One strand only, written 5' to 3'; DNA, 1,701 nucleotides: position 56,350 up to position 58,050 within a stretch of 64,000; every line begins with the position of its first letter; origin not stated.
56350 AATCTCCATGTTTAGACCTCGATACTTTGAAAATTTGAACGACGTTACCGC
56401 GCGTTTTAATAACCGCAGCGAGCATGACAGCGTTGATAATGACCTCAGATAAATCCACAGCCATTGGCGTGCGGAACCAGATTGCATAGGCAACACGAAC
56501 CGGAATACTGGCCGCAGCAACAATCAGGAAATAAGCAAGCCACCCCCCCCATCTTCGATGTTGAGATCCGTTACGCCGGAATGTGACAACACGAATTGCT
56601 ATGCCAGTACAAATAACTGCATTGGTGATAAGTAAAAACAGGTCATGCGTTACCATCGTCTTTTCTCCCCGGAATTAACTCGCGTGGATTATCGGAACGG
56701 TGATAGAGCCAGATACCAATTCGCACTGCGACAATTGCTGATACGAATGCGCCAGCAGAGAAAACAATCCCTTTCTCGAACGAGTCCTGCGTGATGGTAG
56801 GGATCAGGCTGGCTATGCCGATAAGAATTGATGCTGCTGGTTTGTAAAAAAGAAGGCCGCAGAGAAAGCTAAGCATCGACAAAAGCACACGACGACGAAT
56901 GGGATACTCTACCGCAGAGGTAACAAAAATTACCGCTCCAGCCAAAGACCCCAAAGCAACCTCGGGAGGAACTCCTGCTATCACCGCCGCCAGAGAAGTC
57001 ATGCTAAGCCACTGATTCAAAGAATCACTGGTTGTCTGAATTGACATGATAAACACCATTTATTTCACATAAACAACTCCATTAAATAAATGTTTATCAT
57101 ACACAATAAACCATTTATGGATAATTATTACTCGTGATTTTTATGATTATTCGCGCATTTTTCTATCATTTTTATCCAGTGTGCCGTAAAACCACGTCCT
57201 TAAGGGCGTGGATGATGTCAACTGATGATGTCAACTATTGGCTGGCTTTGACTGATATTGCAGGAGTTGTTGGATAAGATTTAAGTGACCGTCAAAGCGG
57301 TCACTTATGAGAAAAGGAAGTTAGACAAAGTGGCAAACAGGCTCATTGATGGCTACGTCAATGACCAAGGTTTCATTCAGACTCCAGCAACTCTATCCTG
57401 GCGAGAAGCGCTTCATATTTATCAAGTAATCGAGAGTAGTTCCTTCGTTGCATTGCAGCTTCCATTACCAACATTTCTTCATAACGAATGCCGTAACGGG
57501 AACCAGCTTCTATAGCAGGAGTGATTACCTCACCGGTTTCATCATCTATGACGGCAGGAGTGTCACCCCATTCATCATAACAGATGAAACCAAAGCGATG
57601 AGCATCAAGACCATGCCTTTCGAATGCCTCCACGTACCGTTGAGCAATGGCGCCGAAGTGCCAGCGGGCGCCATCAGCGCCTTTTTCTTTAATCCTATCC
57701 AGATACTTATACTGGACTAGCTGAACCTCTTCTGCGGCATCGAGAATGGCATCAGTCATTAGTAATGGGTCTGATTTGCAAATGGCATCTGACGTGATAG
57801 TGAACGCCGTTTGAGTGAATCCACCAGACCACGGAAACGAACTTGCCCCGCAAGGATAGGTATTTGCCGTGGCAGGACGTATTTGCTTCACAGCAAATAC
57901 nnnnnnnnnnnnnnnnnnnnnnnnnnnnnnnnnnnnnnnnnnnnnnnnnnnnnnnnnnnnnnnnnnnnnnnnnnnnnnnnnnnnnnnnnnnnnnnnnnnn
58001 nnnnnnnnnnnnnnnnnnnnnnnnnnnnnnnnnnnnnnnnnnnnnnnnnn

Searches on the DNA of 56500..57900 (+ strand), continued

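Call 20: get_annotated_region(hit=H121, flank=1500)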
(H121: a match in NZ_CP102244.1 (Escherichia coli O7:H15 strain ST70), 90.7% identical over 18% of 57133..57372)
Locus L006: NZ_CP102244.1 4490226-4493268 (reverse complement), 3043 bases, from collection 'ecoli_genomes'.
description: Escherichia coli O7:H15 strain ST70 chromosome, complete genome
organism: Escherichia coli O7:H15 strain ST70 (NCBI taxid 2969654)
replicon: chromosome; assembly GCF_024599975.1
host: Homo sapiens; source: blood; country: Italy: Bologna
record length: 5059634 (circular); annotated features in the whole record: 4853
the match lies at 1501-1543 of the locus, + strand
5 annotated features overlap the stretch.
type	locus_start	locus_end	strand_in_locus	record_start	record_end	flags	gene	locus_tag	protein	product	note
CDS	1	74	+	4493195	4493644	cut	rplI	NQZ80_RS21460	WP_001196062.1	50S ribosomal protein L9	-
CDS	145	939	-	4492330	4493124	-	yjfZ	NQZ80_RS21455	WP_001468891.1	DUF2686 family protein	-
CDS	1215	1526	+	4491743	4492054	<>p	-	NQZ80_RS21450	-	TetR/AcrR family transcriptional regulator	incomplete; partial in the middle of a contig; missing N-terminus and C-terminus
CDS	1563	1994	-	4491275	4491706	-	tnpA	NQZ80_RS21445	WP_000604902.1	IS200/IS605 family transposase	-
CDS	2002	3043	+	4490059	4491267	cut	insQ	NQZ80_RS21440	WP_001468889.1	RNA-guided endonuclease InsQ/TnpB family protein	-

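Call 23: get_annotated_region(hit=H77, flank=1000)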
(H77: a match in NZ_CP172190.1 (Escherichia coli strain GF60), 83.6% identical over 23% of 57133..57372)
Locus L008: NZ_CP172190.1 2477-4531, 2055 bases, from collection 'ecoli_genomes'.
description: Escherichia coli strain GF60 plasmid pGF60-E, complete sequence
organism: Escherichia coli strain GF60 (NCBI taxid 562)
replicon: plasmid pGF60-E; assembly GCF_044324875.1
host: -; source: chicken meat; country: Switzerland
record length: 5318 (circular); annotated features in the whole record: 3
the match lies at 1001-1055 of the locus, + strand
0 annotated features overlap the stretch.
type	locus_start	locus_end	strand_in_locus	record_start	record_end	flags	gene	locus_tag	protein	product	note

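Call 24: get_annotated_region(hit=H101, flank=1000)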
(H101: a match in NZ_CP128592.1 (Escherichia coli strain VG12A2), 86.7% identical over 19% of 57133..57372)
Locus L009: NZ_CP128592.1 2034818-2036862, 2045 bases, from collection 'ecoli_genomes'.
description: Escherichia coli strain VG12A2 chromosome, complete genome
organism: Escherichia coli strain VG12A2 (NCBI taxid 562)
replicon: chromosome; assembly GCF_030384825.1
host: -; source: farm environment; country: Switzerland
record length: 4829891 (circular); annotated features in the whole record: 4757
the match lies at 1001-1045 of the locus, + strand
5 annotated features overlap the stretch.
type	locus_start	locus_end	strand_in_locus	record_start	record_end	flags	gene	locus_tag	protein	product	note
CDS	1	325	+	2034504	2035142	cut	leuE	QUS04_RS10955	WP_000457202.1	leucine efflux protein LeuE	-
CDS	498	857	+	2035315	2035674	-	yeaR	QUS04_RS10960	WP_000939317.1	DUF1971 domain-containing protein YeaR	-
CDS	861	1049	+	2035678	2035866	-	-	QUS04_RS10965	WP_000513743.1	DUF1869 domain-containing protein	-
CDS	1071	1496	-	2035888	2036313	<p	tnpA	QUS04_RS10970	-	IS200/IS605 family transposase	incomplete; partial in the middle of a contig; missing C-terminus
CDS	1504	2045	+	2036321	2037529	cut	-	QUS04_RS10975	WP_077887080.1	RNA-guided endonuclease InsQ/TnpB family protein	-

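Call 25: get_annotated_region(hit=H128, flank=1000)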
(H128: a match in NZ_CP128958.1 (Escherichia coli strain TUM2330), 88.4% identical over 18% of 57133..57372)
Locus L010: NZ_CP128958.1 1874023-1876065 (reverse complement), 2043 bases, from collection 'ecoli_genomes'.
description: Escherichia coli strain TUM2330 chromosome, complete genome
organism: Escherichia coli strain TUM2330 (NCBI taxid 562)
replicon: chromosome; assembly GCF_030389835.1
host: missing; source: missing; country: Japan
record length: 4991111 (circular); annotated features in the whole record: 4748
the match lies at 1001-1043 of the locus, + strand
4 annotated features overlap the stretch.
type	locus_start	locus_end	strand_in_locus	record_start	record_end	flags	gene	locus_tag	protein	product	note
CDS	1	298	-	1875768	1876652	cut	tsx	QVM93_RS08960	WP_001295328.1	nucleoside-specific channel-forming protein Tsx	-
CDS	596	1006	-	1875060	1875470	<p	-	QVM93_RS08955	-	DUF3251 domain-containing protein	incomplete; partial in the middle of a contig; missing N-terminus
CDS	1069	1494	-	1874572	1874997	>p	tnpA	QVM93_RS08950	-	IS200/IS605 family transposase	internal stop; incomplete; partial in the middle of a contig; missing C-terminus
CDS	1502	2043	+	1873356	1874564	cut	-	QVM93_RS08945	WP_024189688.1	RNA-guided endonuclease InsQ/TnpB family protein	-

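Call 26: get_annotated_region(hit=H123, flank=1000)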
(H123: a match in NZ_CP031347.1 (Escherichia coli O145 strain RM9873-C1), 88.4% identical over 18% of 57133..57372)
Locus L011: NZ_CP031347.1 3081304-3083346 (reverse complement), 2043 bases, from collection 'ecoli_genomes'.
description: Escherichia coli O145 strain RM9873-C1 chromosome, complete genome
organism: Escherichia coli O145 strain RM9873-C1 (NCBI taxid 1055538)
replicon: chromosome; assembly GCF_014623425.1
host: cattle; source: feces; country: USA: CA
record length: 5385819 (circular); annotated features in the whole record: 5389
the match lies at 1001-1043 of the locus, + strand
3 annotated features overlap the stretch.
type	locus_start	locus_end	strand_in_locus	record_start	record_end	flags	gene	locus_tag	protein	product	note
CDS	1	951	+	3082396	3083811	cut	gltX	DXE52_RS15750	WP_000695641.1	glutamate--tRNA ligase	-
CDS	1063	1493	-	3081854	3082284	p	tnpA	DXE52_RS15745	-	IS200/IS605 family transposase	frameshifted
CDS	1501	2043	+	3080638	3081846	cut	-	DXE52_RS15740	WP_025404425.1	RNA-guided endonuclease InsQ/TnpB family protein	-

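Call 31: get_annotated_region(hit=H37, flank=3000)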
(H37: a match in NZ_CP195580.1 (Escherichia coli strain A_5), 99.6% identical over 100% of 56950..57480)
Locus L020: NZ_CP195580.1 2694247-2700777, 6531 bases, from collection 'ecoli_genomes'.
description: Escherichia coli strain A_5 chromosome, complete genome
organism: Escherichia coli strain A_5 (NCBI taxid 562)
replicon: chromosome; assembly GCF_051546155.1
host: cattle; source: calf dung; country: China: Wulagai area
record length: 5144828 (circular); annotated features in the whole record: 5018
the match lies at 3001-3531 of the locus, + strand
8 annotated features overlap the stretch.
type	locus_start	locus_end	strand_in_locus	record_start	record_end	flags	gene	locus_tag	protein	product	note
CDS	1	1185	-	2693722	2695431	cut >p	-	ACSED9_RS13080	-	autotransporter outer membrane beta-barrel domain-containing protein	incomplete; partial in the middle of a contig; missing N-terminus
CDS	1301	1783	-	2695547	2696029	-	-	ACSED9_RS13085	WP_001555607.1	DUF2514 domain-containing protein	-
CDS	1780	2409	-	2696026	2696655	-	-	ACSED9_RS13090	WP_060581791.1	glycoside hydrolase family 19 protein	-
CDS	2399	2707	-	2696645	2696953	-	-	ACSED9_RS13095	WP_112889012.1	phage holin family protein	-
CDS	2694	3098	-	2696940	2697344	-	-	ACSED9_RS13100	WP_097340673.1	putative holin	-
CDS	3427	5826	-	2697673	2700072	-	-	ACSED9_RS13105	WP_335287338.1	tail fiber domain-containing protein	-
CDS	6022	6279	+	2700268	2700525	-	-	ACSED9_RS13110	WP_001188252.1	hypothetical protein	-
CDS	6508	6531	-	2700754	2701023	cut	-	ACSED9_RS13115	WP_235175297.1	hypothetical protein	-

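Call 35: get_annotated_region(hit=H2, flank=1500)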
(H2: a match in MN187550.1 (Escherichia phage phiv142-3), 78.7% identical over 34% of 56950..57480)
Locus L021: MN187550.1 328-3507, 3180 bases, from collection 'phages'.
description: Escherichia phage phiv142-3, complete genome.
organism: Escherichia phage phiv142-3 (NCBI taxid 2601647)
taxonomy: Viruses; Duplodnaviria; Heunggongvirae; Uroviricota; Caudoviricetes; Uetakevirus
host: Escherichia coli DE142; source: -; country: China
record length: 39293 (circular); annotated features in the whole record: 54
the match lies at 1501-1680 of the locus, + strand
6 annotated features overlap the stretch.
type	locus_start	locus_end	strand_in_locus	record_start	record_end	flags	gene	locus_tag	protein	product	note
CDS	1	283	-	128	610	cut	-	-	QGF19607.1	putative endopeptidase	Orf1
CDS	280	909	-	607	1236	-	-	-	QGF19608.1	putative endolysin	Orf2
CDS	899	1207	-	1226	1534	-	-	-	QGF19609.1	putative holin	Orf3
CDS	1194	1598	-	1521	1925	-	-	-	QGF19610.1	putative membrane protein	Orf4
CDS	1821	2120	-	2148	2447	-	-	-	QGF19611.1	hypothetical protein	Orf5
CDS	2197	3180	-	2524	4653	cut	-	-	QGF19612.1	putative tail fiber protein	Orf6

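Call 36: get_annotated_region(hit=H7, flank=1500)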
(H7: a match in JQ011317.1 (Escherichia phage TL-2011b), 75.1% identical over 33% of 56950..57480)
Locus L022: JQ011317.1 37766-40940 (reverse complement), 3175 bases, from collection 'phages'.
description: Escherichia phage TL-2011b, complete genome.
organism: Escherichia phage TL-2011b (NCBI taxid 1124654)
taxonomy: Viruses; Duplodnaviria; Heunggongvirae; Uroviricota; Caudoviricetes
host: Escherichia coli O103:H25 strain NIPH-11060424/NVH-734; source: patient with HUS during an EHEC outbreak; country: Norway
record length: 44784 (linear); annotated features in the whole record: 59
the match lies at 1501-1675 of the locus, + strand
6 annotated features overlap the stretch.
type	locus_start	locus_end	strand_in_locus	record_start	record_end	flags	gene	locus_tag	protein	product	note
CDS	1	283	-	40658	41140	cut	-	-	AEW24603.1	hypothetical protein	-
CDS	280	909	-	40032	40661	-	-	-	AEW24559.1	putative endolysin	-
CDS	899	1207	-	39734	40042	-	-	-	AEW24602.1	hypothetical protein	-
CDS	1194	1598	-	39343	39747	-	-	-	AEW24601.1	hypothetical protein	-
CDS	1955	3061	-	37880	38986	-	-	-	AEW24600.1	hypothetical protein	-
CDS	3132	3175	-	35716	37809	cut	-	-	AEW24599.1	hypothetical protein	-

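Call 37: get_annotated_region(hit=H23, flank=1500)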
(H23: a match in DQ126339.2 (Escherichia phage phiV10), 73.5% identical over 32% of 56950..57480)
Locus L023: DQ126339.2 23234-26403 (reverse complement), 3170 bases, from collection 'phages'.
description: Enterobacteria phage phiV10, complete genome.
organism: Escherichia phage phiV10 (NCBI taxid 343516)
taxonomy: Viruses; Duplodnaviria; Heunggongvirae; Uroviricota; Caudoviricetes; Uetakevirus; Uetakevirus phiV10
host: Escherichia coli O157:H7; source: -; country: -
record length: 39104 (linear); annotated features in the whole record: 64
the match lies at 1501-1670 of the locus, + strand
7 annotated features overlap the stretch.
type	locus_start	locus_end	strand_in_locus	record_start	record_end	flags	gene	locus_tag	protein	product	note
CDS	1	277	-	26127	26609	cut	-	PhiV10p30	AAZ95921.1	putative lysis accessory protein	predicted secretion signal; similar to putative Rz-like protein, epsilon15p26,from Enterobacteria phage epsilon15, ...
CDS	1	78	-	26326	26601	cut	-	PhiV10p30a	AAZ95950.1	putative rz1-like protein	predicted signal peptidase II cleavage /lipid attachment site (prosite PS00013)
CDS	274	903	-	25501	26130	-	-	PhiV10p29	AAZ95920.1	putative endolysin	identified by similarity: COG3179 (chitanase-like family) and superfamily Accession Number SSF53955 (lysozyme-like ...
CDS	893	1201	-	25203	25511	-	-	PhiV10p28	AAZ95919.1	putative holin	belongs to DUF754 family (Pfam PF05449); integral membrane protein with two predicted transmembrane helices; similar to ...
CDS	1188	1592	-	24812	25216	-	-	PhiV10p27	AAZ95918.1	putative integral membrane protein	three predicted transmembrane helices; similar to hypothetical protein epsilon15p23 from Enterobacteria phage ...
CDS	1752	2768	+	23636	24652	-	oac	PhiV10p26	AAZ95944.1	O-acetyltransferase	acetylates the host O-antigen; functions in superinfection immunity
CDS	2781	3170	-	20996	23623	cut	-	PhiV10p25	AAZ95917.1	putative tail fiber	N-terminus similar to the N-terminus of epsilon15p20 (tail fiber) from Enterobacteria phage epsilon15 (NP_848228)and ...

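Call 38: get_annotated_region(hit=H21, flank=1500)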
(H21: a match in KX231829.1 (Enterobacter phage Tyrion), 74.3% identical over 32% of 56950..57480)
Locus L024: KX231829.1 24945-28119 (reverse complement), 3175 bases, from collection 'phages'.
description: Enterobacter phage Tyrion, complete genome.
organism: Enterobacter phage Tyrion (NCBI taxid 1864623)
taxonomy: Viruses; Duplodnaviria; Heunggongvirae; Uroviricota; Caudoviricetes; Uetakevirus
host: Enterobacter sp. CT7; source: -; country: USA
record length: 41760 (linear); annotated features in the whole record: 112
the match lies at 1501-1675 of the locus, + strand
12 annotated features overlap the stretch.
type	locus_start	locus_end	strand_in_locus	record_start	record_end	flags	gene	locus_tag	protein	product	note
CDS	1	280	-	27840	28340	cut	-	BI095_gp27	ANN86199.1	putative spanin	BI095_gp27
CDS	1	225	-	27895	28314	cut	-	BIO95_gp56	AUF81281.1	putative 0-spanin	Feature 107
regulatory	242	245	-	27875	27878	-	-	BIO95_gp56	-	ribosome_binding_site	-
CDS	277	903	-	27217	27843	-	-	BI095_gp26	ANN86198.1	putative endolysin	BI095_gp26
regulatory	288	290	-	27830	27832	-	-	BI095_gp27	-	ribosome_binding_site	-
CDS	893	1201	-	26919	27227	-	-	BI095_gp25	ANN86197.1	putative holin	BI095_gp25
regulatory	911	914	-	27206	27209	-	-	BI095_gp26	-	ribosome_binding_site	-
CDS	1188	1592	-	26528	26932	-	-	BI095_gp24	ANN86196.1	putative holin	BI095_gp24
regulatory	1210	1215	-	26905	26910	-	-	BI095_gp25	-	ribosome_binding_site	-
regulatory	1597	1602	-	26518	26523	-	-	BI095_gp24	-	ribosome_binding_site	-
regulatory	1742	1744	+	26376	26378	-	-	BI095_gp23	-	ribosome_binding_site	-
CDS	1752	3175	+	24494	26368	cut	-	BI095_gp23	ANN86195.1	putative acyltransferase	BI095_gp23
